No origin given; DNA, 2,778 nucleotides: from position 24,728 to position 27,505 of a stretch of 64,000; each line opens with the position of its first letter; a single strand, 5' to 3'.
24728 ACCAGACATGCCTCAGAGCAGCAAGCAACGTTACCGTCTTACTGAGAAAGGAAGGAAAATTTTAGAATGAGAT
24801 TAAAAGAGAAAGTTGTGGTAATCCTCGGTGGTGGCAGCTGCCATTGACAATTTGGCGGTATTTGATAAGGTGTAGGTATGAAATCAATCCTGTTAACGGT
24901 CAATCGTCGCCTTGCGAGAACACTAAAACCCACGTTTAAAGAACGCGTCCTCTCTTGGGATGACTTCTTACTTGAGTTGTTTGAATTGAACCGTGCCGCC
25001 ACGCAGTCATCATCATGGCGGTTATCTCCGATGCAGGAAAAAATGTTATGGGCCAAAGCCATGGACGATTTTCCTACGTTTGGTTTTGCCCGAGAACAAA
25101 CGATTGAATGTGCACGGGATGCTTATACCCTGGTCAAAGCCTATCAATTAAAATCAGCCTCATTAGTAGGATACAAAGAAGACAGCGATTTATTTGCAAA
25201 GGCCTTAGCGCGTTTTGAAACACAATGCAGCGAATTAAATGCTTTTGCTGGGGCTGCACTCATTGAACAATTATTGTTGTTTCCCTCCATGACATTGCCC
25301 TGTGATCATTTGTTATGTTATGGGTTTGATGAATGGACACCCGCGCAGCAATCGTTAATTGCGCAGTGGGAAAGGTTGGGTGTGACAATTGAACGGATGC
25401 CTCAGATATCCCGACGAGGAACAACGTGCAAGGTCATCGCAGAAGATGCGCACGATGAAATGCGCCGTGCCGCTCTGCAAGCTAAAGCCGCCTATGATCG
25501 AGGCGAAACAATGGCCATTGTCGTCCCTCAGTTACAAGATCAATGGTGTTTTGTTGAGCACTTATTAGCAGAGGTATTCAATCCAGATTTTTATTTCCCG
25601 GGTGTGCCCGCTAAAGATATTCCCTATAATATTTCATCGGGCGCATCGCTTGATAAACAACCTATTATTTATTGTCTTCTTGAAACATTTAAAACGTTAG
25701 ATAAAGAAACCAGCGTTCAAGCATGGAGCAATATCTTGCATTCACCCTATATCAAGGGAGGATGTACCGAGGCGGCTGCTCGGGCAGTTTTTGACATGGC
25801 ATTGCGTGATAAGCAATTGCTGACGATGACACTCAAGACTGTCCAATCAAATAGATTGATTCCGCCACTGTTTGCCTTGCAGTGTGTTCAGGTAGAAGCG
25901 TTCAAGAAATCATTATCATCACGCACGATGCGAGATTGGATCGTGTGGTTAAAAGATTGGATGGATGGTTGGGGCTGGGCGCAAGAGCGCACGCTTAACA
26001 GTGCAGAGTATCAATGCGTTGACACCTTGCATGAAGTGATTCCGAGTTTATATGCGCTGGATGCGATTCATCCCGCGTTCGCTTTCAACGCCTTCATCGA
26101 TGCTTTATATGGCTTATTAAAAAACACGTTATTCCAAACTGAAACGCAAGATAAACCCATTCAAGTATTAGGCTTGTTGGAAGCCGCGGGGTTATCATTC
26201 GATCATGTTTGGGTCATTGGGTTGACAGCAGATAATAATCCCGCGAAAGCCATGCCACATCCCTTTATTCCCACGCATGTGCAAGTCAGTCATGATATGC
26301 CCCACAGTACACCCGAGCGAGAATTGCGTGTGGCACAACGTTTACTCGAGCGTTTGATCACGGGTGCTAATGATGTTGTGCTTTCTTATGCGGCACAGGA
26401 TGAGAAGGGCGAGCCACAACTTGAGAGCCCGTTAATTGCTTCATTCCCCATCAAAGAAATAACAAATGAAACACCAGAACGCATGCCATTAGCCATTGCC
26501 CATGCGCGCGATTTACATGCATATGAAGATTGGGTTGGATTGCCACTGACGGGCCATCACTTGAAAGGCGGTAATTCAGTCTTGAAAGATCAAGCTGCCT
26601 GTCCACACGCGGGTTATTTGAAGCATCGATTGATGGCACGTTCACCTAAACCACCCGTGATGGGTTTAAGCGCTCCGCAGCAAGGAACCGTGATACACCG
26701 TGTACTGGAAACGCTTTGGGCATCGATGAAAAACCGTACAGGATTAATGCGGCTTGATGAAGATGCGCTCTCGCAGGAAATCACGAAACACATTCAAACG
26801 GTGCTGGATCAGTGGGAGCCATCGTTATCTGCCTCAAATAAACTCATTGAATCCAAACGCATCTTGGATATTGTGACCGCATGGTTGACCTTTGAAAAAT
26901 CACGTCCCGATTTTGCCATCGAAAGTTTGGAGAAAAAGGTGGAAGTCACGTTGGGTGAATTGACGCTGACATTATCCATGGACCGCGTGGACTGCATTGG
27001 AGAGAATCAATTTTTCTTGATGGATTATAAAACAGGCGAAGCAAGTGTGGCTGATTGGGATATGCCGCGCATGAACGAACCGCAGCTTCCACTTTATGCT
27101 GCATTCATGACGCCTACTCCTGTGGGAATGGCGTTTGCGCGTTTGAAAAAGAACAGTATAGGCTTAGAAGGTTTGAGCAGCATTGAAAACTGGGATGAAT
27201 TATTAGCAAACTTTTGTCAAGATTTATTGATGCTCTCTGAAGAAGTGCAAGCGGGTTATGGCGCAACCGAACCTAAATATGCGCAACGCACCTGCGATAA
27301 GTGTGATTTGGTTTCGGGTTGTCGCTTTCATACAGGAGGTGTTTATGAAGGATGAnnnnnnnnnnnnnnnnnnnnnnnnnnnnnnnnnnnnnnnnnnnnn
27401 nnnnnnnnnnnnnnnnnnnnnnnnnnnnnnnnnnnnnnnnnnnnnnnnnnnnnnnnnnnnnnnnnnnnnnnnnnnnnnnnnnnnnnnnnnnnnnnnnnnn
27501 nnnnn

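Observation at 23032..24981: Schlafen-like gene captured between 141-bp direct repeats that duplicate the addB upstream region (candidate promoter) and first ~34 codons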

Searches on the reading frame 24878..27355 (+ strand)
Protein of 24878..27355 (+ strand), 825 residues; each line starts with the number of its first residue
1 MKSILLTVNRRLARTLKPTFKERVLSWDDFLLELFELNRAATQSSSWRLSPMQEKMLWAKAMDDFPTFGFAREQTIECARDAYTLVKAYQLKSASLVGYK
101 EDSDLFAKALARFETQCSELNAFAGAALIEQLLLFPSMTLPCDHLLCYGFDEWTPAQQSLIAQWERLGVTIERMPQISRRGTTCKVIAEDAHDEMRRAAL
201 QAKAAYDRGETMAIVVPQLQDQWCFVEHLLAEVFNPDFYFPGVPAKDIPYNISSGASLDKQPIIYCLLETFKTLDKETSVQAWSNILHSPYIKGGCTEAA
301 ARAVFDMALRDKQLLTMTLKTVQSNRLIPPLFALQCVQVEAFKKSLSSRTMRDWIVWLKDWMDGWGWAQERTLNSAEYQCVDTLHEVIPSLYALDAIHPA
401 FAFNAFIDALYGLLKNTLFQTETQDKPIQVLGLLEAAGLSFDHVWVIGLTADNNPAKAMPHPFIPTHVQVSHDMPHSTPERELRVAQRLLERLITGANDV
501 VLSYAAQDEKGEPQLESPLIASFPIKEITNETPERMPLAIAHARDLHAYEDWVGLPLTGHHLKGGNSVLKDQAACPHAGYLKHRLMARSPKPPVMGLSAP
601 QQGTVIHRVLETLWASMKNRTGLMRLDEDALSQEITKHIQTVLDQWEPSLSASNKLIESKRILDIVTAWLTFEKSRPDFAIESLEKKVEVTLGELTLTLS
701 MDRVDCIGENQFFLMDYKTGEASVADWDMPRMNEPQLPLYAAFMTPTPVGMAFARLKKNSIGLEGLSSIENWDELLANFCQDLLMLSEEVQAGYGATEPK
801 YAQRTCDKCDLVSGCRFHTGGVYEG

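Call 5: search_protein_families(library=pfam, proteins=[window:24878-27355:+])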
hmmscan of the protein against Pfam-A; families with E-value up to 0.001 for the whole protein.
window:24878-27355:+ (825 aa): 1 family
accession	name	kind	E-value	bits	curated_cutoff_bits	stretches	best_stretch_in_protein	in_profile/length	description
PF12705.13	PDDEXK_1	-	2.9e-18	67.1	22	1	568-816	6-247/247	PD-(D/E)XK nuclease superfamily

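Call 7: find_encoding_contigs(protein=window:24878-27355:+, flank=10000, max_places=10)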
Protein window:24878-27355:+ (825 aa): no gene with exactly this product is on record in the collection.

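Call 11: find_related_loci(query=window:24878-27355:+, collection=genome_contigs, flank=6000)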
Query window:24878-27355:+ (825 aa) in genome_contigs; peptide patterns used: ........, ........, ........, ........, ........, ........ (x = any residue, [..] = any of these).
64 stretches matched a pattern, but none encodes a relative of the query by tblastn (E <= 1e-3).

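Call 12: find_homologous_proteins(query=window:24878-27355:+, max_evalue=1e-10)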
Query window:24878-27355:+ (825 aa): 45 proteins with E <= 1e-10 among 8000 candidates.
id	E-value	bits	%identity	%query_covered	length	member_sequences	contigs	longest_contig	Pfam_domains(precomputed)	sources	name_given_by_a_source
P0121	0.0e+0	1912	100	100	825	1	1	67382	PF12705.14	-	-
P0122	0.0e+0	1434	75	100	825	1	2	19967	PF12705.14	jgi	jgi:probable DNA repair protein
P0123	0.0e+0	1328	68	100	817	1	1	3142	PF12705.14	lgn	-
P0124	0.0e+0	1249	67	98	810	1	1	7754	PF12705.14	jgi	jgi:probable DNA repair protein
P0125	2.0e-281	954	54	100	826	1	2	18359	PF12705.14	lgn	-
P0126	1.6e-272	925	50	100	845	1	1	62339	PF12705.14,PF13361.13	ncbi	-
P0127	1.8e-265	901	49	100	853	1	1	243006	PF12705.14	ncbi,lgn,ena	-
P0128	1.4e-263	895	49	99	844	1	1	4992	PF12705.14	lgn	-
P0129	8.0e-217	740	45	100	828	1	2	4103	PF12705.14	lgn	-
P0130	2.6e-113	398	32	99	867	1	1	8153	PF12705.14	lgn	-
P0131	1.0e-106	376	31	99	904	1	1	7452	PF12705.14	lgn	-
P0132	4.5e-103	364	31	99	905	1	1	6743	PF12705.14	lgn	-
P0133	2.3e-98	349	29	99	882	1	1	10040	PF12705.14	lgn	-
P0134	2.3e-95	339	29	99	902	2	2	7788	PF12705.14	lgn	-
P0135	7.2e-95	337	31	99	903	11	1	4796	PF12705.14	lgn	-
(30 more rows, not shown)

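Call 13: find_encoding_contigs(protein=P0122, flank=10000, max_places=4)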
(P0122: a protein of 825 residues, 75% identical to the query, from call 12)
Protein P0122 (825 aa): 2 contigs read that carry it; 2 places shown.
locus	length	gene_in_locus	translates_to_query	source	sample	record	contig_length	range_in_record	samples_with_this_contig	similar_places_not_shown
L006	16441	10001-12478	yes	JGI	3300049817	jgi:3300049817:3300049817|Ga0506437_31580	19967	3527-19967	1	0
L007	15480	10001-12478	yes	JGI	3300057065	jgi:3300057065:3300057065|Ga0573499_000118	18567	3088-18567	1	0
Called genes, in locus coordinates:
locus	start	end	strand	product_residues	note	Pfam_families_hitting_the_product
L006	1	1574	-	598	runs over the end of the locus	-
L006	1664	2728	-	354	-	PF01264:Chorismate_synt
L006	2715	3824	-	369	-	PF00465:Fe-ADH (weak), PF13685:Fe-ADH_2, PF01761:DHQ_synthase, PF24621:DHQS_C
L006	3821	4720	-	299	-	PF00793:DAHP_synth_1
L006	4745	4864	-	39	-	-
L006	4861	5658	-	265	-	PF08501:Shikimate_dh_N, PF01488:Shikimate_DH (weak)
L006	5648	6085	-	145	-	PF01220:DHquinase_II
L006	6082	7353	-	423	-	PF00275:EPSP_synthase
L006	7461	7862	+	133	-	-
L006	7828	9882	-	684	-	PF02897:Peptidase_S9_N, PF00326:Peptidase_S9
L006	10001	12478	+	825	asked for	PF12705:PDDEXK_1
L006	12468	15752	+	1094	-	PF00580:UvrD-helicase, PF01443:Viral_helicase1 (faint), PF13245:AAA_19, PF12705:PDDEXK_1 (faint), PF13361:UvrD_C, PF13538:UvrD_C_2 (faint)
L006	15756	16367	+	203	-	PF06189:5-nucleotidase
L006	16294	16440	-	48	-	?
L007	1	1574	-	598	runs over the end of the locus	-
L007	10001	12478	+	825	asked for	PF12705:PDDEXK_1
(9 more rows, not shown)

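Call 14: find_encoding_contigs(protein=P0124, flank=10000, max_places=4)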
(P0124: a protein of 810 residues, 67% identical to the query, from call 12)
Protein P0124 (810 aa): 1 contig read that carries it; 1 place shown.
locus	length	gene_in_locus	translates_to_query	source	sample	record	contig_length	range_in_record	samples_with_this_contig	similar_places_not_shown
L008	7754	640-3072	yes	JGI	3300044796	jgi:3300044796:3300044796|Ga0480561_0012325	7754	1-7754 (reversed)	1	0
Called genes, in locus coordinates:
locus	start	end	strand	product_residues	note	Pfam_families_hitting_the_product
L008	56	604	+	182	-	-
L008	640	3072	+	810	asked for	PF12705:PDDEXK_1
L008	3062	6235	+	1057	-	PF00580:UvrD-helicase, PF01443:Viral_helicase1 (faint), PF13245:AAA_19 (weak), PF12705:PDDEXK_1 (faint), PF13361:UvrD_C, PF13538:UvrD_C_2 (faint)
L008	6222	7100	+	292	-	PF06189:5-nucleotidase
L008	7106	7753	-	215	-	?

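Call 15: find_encoding_contigs(protein=P0125, flank=10000, max_places=4)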
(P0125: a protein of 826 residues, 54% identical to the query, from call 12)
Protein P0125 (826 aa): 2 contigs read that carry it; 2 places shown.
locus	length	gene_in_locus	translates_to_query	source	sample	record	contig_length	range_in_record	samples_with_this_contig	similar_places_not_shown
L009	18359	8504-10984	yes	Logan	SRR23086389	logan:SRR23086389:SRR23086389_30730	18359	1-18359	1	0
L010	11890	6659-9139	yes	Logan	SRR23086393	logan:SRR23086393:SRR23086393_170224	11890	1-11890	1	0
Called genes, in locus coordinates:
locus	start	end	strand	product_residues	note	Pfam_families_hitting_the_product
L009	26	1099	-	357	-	PF01264:Chorismate_synt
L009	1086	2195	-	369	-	PF00465:Fe-ADH, PF13685:Fe-ADH_2, PF01761:DHQ_synthase, PF24621:DHQS_C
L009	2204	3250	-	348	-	PF00793:DAHP_synth_1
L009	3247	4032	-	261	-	PF08501:Shikimate_dh_N, PF01488:Shikimate_DH (weak)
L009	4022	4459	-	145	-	PF01220:DHquinase_II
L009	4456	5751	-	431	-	PF00275:EPSP_synthase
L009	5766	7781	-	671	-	PF02897:Peptidase_S9_N, PF00326:Peptidase_S9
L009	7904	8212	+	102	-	PF01402:RHH_1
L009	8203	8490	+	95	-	PF05016:ParE_toxin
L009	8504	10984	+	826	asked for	PF12705:PDDEXK_1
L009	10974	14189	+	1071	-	PF00580:UvrD-helicase, PF01443:Viral_helicase1 (faint), PF13245:AAA_19, PF00580:UvrD-helicase, PF13538:UvrD_C_2 (faint), PF13361:UvrD_C, PF12705:PDDEXK_1 (weak)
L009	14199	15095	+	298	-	PF06189:5-nucleotidase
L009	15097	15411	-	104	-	PF12112:DUF3579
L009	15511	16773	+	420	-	PF05496:RuvB_N, PF01078:Mg_chelatase (faint), PF13191:AAA_16 (faint), PF20720:nSTAND3 (weak), PF00004:AAA, PF07728:AAA_5 (faint), PF16193:AAA_assoc_2, PF12002:MgsA_C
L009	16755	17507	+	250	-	PF01066:CDP-OH_P_transf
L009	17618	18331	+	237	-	PF00072:Response_reg, PF00486:Trans_reg_C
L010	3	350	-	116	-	?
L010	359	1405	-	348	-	PF00793:DAHP_synth_1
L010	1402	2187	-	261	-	PF08501:Shikimate_dh_N, PF01488:Shikimate_DH (weak)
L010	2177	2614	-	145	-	PF01220:DHquinase_II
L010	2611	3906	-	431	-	PF00275:EPSP_synthase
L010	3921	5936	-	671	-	PF02897:Peptidase_S9_N, PF00326:Peptidase_S9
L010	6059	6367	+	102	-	PF01402:RHH_1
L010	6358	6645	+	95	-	PF05016:ParE_toxin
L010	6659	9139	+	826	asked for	PF12705:PDDEXK_1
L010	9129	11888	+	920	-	?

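Call 27: find_related_loci(query=A1, collection=genome_contigs, flank=6000)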
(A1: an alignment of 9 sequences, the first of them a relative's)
Query A1 (825 aa) in genome_contigs; peptide patterns used: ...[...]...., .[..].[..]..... (x = any residue, [..] = any of these).
97 stretches matched a pattern; 2 encode a relative of the query (tblastn E <= 1e-3); 2 distinct loci.
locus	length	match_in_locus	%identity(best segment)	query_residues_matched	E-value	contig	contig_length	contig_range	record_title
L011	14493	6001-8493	49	5-825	0e+0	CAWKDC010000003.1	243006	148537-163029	MAG: uncultured Gammaproteobacteria bacterium isolate MFD05512.bin.1.74 genome assembly, contig: contig_43805, whole gen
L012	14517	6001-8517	50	3-824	0e+0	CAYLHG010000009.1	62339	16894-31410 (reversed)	MAG TPA_asm: uncultured Gammaproteobacteria bacterium isolate SRP193066_co1_252 genome assembly, contig: NODE_527_length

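Call 30: search_protein_families(library=pfam, proteins=[L012:3305-4600:+, L012:4706-5953:+, L012:1108-3132:-, L011:3867-5906:-, L008:56-604:+], max_evalue=0.01)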
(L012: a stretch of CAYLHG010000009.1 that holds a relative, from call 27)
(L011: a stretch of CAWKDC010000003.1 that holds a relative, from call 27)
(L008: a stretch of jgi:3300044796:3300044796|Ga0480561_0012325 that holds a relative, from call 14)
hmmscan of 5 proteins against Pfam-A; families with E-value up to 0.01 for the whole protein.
L012:3305-4600:+ (431 aa): 0 families

L012:4706-5953:+ (415 aa): 0 families

L012:1108-3132:- (674 aa): 4 families
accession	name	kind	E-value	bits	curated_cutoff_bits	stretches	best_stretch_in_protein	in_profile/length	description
PF02897.21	Peptidase_S9_N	-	1.1e-81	275.1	24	1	8-398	4-413/414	Prolyl oligopeptidase, N-terminal beta-propeller domain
PF00326.27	Peptidase_S9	-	1.5e-67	227.6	22.6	1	457-672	2-211/213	Prolyl oligopeptidase family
PF02129.25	Peptidase_S15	-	0.001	19.3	23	0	436-560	15-137/262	X-Pro dipeptidyl-peptidase (S15 family)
PF00756.26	Esterase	-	0.0018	18.6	22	1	495-627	89-209/251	Putative esterase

L011:3867-5906:- (679 aa): 5 families
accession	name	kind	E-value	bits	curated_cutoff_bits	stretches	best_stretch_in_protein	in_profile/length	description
PF02897.21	Peptidase_S9_N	-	1.3e-82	278.3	24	1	4-399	1-413/414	Prolyl oligopeptidase, N-terminal beta-propeller domain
PF00326.27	Peptidase_S9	-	2e-68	230.5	22.6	1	458-669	2-207/213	Prolyl oligopeptidase family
PF02129.25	Peptidase_S15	-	0.00074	19.7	23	0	451-561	28-137/262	X-Pro dipeptidyl-peptidase (S15 family)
PF00756.26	Esterase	-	0.0049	17.1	22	0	511-626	105-207/251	Putative esterase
PF00561.26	Abhydrolase_1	-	0.0079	16.3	25.8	0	465-558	21-103/245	alpha/beta hydrolase fold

L008:56-604:+ (182 aa): 0 families

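Call 31: search_protein_families(library=padloc, proteins=[L012:3305-4600:+, L012:4706-5953:+, L008:56-604:+], max_evalue=0.01)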
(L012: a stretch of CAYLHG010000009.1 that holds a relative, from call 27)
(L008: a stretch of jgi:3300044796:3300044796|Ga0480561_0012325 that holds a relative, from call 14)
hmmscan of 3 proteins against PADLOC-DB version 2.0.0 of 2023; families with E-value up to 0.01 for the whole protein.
L012:3305-4600:+ (431 aa): 0 families

L012:4706-5953:+ (415 aa): 0 families

L008:56-604:+ (182 aa): 0 families

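Call 32: search_protein_families(library=ncbifam, proteins=[window:24878-27355:+], max_evalue=0.001)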
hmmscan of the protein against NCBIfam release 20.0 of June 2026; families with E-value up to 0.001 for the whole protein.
window:24878-27355:+ (825 aa): 2 families
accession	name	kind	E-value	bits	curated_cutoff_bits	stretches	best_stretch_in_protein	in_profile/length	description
TIGR03623.1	TIGR03623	subfamily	4.8e-184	614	299.6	1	3-817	2-876/876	probable DNA repair protein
TIGR02786.1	addB_alphas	equivalog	3.3e-15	55.3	486.5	2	576-744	764-927/1024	double-strand break repair protein AddB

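Call 57: find_related_loci(query=A1, collection=metagenome_contigs, flank=5000)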
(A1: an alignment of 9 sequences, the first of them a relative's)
Query A1 (825 aa) in metagenome_contigs; peptide patterns used: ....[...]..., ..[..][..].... (x = any residue, [..] = any of these).
215 stretches matched a pattern; 28 encode a relative of the query (tblastn E <= 1e-3); 28 distinct loci.
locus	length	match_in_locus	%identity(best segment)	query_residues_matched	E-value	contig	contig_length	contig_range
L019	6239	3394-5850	30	49-818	3e-98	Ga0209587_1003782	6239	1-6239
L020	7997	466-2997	28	5-816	4e-85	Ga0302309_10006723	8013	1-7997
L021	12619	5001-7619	28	5-817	1e-84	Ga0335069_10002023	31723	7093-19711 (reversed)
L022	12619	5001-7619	28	5-817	8e-85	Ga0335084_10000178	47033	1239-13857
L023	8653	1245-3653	27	4-761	4e-84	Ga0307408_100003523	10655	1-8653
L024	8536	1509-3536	30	149-793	3e-81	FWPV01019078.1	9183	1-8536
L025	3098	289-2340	29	141-793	7e-82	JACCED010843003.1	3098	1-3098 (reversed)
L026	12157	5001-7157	27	110-793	8e-79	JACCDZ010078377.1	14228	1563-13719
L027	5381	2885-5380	28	5-804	3e-79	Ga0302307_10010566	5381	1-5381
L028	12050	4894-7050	27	110-793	6e-79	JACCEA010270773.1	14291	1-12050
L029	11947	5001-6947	30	141-770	2e-78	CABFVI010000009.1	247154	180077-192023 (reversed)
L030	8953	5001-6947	31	141-770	9e-78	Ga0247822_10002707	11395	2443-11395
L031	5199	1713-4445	28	2-816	3e-78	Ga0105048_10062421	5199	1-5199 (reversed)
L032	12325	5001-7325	27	25-774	2e-75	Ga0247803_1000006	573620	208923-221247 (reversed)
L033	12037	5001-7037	30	110-760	3e-67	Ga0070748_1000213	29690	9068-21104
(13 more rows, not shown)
